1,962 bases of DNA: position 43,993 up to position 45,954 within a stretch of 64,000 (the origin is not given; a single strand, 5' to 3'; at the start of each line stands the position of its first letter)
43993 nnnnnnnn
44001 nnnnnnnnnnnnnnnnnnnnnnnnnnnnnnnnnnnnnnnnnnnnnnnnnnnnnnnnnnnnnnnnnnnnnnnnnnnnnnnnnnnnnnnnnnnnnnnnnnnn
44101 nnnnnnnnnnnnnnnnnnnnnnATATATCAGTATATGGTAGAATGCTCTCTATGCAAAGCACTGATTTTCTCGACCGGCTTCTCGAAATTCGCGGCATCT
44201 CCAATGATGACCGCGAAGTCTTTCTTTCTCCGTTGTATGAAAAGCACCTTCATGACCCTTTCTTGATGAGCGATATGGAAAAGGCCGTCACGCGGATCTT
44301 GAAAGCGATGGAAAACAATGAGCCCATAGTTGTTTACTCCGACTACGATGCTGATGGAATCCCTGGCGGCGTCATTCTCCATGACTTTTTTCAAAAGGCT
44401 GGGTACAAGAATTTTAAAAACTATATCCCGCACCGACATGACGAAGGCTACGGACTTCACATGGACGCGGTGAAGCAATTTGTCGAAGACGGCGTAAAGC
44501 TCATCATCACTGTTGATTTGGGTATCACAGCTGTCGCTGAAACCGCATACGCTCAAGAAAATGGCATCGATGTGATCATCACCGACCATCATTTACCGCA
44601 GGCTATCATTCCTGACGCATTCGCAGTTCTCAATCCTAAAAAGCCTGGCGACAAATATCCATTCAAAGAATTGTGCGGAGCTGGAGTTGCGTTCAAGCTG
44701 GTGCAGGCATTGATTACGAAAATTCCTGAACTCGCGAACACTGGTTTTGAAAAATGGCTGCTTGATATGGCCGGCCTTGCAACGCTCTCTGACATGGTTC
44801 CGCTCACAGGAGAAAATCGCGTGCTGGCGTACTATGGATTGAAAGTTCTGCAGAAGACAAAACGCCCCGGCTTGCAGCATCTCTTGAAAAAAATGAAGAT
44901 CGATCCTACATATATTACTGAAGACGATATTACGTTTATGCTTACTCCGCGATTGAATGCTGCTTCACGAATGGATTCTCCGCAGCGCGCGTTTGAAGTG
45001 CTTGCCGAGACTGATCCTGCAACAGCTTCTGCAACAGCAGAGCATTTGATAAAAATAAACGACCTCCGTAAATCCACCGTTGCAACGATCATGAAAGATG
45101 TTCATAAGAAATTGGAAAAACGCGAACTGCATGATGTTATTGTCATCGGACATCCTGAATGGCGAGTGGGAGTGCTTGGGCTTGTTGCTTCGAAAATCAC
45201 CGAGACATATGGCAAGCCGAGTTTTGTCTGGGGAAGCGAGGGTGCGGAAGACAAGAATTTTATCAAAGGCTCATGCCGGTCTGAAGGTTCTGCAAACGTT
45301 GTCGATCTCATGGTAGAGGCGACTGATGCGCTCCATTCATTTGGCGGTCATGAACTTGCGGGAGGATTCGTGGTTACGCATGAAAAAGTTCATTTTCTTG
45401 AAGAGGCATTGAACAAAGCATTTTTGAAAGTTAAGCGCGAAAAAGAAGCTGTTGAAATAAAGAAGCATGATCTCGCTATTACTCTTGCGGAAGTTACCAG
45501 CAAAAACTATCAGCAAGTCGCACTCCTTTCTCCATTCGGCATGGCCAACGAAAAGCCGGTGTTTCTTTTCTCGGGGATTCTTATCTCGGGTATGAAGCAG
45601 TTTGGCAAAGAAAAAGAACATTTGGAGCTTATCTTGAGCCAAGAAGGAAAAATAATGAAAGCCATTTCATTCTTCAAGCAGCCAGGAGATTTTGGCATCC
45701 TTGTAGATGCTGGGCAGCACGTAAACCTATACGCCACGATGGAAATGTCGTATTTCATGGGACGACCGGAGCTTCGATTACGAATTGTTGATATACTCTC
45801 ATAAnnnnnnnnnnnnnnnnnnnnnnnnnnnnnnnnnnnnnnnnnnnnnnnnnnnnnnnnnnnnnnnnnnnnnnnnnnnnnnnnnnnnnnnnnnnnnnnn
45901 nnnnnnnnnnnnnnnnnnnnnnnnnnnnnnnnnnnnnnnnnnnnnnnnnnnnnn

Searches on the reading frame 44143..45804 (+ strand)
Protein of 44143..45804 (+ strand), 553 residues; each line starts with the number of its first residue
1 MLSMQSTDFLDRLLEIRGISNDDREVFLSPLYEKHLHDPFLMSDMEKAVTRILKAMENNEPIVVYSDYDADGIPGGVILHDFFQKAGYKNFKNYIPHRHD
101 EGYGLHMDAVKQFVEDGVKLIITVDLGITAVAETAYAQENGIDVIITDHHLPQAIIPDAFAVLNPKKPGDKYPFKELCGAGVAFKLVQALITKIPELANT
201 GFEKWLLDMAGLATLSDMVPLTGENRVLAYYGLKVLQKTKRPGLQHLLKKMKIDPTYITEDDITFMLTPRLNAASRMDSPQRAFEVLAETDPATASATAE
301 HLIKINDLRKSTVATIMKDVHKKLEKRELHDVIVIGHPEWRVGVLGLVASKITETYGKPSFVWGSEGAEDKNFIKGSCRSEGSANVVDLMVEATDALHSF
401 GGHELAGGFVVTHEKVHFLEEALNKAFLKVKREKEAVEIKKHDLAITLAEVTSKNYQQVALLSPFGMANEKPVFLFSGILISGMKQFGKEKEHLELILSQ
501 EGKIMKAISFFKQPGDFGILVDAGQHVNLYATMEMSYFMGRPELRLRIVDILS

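Call 49: search_protein_families(library=pfam, proteins=[window:44143-45804:+], max_evalue=0.0001)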
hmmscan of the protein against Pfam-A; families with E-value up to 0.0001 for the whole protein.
window:44143-45804:+ (553 aa): 3 families
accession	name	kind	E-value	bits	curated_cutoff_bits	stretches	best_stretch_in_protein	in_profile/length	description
PF01368.27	DHH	-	3.1e-22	79.6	28.1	1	62-192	2-104/125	DHH family, N-terminal domain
PF17768.7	RecJ_OB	-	1.3e-20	73.9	27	1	443-550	2-107/107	RecJ OB domain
PF02272.25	DHHA1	-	1.5e-10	41.9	25.9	1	333-426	5-99/102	DHHA1 domain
